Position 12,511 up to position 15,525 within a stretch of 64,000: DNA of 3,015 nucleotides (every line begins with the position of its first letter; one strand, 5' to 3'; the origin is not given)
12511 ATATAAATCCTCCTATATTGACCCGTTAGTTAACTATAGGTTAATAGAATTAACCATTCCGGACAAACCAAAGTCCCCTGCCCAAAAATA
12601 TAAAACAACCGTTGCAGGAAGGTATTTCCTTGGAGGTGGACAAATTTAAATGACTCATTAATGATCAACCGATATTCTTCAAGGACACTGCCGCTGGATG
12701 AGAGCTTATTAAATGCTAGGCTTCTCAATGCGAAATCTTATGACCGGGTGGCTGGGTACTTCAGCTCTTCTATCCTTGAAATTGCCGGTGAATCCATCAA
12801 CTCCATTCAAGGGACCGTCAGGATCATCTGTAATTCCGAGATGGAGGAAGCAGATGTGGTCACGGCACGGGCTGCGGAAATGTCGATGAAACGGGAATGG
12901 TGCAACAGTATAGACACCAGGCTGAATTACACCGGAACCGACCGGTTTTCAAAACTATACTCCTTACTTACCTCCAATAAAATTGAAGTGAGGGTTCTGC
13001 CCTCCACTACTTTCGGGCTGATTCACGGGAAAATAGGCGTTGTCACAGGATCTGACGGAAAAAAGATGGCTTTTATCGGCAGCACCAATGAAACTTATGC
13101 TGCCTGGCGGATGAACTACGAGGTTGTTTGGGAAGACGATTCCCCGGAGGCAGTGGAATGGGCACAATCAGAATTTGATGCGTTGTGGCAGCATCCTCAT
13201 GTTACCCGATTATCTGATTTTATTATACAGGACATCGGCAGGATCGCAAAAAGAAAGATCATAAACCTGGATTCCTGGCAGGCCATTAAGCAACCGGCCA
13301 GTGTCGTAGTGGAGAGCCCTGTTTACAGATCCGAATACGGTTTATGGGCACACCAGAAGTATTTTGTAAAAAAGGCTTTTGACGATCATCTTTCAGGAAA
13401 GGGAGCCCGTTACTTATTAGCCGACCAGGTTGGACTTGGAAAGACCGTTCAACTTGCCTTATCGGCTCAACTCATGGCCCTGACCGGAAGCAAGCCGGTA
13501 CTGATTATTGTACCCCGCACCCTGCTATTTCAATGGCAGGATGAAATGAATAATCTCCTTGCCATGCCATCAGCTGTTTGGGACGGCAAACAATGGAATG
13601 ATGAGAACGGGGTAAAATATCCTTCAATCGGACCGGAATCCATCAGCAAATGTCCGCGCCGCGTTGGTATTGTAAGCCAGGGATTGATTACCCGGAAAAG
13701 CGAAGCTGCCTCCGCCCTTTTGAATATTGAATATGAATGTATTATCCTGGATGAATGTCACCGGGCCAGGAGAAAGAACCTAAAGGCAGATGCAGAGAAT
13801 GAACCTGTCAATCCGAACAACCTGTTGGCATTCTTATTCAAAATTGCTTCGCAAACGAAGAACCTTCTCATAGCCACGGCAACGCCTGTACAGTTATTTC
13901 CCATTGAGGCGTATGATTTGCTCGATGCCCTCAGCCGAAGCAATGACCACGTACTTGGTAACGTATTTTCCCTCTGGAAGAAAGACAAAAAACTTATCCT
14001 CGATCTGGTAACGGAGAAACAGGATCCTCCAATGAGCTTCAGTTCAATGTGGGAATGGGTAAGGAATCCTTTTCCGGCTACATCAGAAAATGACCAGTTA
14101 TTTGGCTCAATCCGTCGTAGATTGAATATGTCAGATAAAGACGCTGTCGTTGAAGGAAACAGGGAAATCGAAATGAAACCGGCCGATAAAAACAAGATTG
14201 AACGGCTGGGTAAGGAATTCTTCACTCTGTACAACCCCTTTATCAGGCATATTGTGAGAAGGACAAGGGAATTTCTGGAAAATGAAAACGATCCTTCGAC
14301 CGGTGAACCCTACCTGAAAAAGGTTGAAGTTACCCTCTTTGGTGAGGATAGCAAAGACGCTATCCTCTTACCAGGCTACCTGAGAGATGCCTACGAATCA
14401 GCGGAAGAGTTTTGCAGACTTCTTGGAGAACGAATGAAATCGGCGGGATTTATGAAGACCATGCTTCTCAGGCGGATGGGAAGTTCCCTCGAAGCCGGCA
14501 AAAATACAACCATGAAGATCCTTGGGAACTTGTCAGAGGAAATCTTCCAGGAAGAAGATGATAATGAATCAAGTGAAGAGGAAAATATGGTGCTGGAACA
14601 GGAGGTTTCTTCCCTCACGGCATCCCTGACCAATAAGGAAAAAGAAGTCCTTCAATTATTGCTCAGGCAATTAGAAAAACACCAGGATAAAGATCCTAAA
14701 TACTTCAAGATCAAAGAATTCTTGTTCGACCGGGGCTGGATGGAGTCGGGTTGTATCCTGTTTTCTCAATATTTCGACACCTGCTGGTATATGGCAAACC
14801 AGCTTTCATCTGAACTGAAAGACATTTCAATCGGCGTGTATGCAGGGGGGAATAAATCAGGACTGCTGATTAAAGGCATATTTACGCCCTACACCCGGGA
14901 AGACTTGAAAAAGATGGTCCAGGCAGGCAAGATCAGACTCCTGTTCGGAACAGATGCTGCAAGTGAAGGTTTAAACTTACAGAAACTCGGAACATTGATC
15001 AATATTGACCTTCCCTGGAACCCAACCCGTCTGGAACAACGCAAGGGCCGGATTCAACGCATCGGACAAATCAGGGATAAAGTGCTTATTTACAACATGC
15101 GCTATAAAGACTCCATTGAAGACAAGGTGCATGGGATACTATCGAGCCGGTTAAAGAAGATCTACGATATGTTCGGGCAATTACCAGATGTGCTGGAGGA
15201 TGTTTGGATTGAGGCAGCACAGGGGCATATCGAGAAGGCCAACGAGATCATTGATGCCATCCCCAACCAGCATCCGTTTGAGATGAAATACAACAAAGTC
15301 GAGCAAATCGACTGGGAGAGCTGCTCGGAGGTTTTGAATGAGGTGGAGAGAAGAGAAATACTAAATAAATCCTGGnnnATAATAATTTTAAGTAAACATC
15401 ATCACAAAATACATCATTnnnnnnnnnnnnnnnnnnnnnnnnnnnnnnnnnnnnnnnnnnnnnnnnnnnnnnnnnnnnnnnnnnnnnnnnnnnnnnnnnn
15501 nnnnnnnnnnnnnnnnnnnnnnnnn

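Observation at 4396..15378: Five-gene translationally coupled cassette (DUF499 ATPase / DUF3780-like / DUF1156 DPPY methylase / Schlafen-AlbA_2-HATPase / PLD-SNF2): candidate methylation-linked defence system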

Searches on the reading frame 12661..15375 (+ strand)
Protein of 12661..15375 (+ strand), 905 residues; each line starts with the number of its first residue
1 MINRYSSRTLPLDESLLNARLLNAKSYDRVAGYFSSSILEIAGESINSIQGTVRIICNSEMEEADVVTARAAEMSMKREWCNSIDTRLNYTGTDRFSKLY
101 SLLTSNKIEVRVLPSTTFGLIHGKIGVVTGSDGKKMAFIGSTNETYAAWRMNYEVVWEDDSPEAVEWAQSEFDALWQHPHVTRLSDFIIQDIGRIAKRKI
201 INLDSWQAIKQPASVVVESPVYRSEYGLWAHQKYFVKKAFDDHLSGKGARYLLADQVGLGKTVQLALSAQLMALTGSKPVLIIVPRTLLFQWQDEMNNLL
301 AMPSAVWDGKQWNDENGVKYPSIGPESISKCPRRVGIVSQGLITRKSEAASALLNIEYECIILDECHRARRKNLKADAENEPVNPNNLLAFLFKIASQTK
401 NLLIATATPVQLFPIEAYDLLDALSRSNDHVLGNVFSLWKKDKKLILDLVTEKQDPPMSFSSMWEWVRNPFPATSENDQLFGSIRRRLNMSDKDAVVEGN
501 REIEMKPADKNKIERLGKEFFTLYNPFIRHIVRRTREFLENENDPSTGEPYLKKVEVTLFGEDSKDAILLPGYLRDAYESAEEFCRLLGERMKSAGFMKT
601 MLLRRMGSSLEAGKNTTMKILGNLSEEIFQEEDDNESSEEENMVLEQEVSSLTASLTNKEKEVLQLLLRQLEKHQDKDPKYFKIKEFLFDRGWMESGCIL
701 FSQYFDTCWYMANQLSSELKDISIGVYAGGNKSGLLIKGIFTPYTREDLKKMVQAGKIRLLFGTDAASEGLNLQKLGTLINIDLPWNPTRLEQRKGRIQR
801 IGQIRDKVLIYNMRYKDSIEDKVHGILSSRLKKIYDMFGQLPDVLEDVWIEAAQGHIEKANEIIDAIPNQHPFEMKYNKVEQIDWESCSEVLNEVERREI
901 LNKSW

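Call 3: search_protein_families(library=pfam, proteins=[window:12661-15375:+], max_evalue=0.01)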
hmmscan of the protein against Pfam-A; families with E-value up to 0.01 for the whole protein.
window:12661-15375:+ (905 aa): 5 families
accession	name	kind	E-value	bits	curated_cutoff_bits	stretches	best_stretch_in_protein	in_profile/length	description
PF00271.37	Helicase_C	-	3.1e-14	53.6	23.5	1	698-802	18-110/110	Helicase conserved C-terminal domain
PF13091.12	PLDc_2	-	1.4e-13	51.3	27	1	23-176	7-132/132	PLD-like domain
PF00176.29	SNF2-rel_dom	-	7.5e-11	42.1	24.9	1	251-425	20-179/290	SNF2-related domain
PF04851.21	ResIII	-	1.2e-09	38.8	22.5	1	230-409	6-162/164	Type III restriction enzyme, res subunit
PF00270.35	DEAD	-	0.00018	21.7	26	1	239-409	7-160/167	DEAD/DEAH box helicase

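Call 4: search_protein_families(library=padloc, proteins=[window:12661-15375:+], max_evalue=0.01)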
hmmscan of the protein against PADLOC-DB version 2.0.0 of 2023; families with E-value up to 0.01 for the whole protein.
window:12661-15375:+ (905 aa): 51 families (the best 25 are shown)
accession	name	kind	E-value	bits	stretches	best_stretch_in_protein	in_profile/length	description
PDLC02193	PLD_Helicase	-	2.8e-234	778.3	1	1-905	2-905/905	-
PDLC02621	DrmD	-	3.3e-41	139.5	2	619-858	436-687/1040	DrmD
PDLC02707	PbeA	-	2.6e-38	130.1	1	3-378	9-399/672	PbeA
PDLC00659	HmaA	-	2e-36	123.2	2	623-901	429-705/1176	SNF2 helicase / DEAD-box helicase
PDLC02500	BrxHI|BrxHII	-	4.3e-36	122.8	2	588-880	362-648/933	BrxHI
PDLC02619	DrmD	-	5.3e-33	112.2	2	757-845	489-577/872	DrmD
PDLC02704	PbeA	-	1.7e-32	110.8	1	4-375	9-401/682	PbeA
PDLC02504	BrxHI|BrxHII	-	1.7e-32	110.3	2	592-883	381-656/971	BrxHII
PDLC02623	DrmD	-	8.8e-31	104.5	2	596-848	437-670/1040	DrmD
PDLC02572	DrmA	-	1.7e-26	90.5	2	602-843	414-666/1043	DrmA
PDLC02632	DrmD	-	1.7e-25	87.6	2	626-820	450-643/662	DrmD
PDLC02633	DrmD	-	1.4e-24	84.2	2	600-812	426-639/839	DrmD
PDLC02843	DpdE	-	1e-22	77.9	2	359-838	256-704/1091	DpdE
PDLC02620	DrmD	-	8e-22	75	2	632-841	412-613/1060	DrmD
PDLC02703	PbeA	-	6.9e-21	72.5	1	5-299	10-314/626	PbeA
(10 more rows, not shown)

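Call 57: search_solved_structures(query=window:12661-15375:+, max_evalue=0.001)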
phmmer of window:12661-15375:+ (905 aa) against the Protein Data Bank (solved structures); distinct sequences matched with E-value up to 0.001: 68 (the best 60 are shown).
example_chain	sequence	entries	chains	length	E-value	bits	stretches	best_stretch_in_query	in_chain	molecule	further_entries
8so8_A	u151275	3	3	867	6e-16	61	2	248-414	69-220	RNA polymerase-associated protein RapA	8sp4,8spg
6bog_A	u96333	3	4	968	8e-16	60.6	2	248-414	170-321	RNA polymerase-associated protein RapA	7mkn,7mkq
7m8e_F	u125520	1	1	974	8.1e-16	60.5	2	248-414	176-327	RNA polymerase-associated protein RapA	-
4s20_K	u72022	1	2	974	9.1e-16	60.4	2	248-413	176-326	RNA polymerase-associated protein RapA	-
8t0l_F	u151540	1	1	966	5.7e-15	57.7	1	248-414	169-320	RNA polymerase-associated protein RapA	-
6ftx_W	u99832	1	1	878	3.3e-09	38.7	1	760-838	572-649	Chromatin-remodeling ATPase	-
7ux9_P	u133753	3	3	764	5.9e-09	37.8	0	247-384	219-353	ATP-dependent DNA helicase DDM1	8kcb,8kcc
8wh5_K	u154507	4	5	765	5.9e-09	37.8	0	247-384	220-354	ATP-dependent DNA helicase DDM1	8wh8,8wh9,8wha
8j90_K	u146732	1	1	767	5.9e-09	37.8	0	247-384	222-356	ATP-dependent DNA helicase DDM1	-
8skz_A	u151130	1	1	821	7.2e-09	37.6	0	247-384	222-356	ATP-dependent DNA helicase DDM1,Lymphoid-specific helicase chimera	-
3mwy_W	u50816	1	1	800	1.3e-08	36.7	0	760-824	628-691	Chromo domain-containing protein 1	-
9n6h_K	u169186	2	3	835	1.4e-08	36.6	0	760-824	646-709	Chromo domain-containing protein 1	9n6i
9n6k_L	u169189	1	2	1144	2.8e-08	35.6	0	760-824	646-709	Chromo domain-containing protein 1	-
7tn2_W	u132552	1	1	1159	2.9e-08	35.5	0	760-824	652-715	Chromo domain-containing protein 1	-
8qy7_A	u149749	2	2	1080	3.2e-08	35.4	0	249-422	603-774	DEAD/DEAH box helicase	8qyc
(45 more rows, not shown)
